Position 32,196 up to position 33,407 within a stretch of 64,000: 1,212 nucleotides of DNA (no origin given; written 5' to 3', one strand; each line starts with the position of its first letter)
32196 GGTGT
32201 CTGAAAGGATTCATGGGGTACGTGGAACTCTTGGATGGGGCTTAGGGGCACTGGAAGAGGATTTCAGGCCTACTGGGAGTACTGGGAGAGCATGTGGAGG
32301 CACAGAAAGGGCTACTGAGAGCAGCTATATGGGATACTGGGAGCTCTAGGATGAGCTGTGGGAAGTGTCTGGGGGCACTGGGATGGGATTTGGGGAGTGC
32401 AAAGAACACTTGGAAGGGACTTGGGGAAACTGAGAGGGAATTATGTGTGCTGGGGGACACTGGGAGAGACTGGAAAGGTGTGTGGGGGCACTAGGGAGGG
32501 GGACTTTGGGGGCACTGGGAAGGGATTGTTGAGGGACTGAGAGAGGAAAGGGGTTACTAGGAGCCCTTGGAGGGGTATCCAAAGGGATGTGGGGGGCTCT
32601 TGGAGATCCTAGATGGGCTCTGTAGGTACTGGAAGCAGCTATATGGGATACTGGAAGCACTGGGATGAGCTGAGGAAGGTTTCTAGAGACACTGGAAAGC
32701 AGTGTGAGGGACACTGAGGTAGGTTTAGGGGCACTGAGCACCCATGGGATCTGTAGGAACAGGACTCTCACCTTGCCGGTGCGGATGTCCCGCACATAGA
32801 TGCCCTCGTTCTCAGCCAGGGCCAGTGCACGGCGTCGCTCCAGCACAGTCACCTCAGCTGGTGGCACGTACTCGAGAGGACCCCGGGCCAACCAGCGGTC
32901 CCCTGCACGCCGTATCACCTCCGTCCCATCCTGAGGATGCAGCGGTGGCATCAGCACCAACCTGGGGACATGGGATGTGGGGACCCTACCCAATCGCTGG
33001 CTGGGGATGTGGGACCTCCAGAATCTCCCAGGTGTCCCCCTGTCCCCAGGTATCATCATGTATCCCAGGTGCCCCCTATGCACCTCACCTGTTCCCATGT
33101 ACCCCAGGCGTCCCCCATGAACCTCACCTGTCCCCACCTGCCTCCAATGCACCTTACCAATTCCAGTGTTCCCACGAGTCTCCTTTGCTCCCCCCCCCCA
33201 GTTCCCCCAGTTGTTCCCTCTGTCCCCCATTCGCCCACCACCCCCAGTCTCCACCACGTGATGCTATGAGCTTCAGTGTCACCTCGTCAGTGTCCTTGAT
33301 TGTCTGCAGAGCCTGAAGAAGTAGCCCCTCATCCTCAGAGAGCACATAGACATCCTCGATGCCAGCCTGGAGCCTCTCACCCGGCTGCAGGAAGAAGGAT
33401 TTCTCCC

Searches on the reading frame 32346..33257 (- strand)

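Call 61: search_protein_families(library=pfam, proteins=[window:32346-33257:-], max_evalue=0.001)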
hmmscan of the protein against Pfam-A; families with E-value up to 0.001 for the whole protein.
window:32346-33257:- (303 aa): 1 family
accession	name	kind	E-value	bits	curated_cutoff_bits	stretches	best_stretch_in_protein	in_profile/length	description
PF01505.23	Vault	-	3.9e-07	30.4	27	1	110-133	19-42/42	Major Vault Protein repeat domain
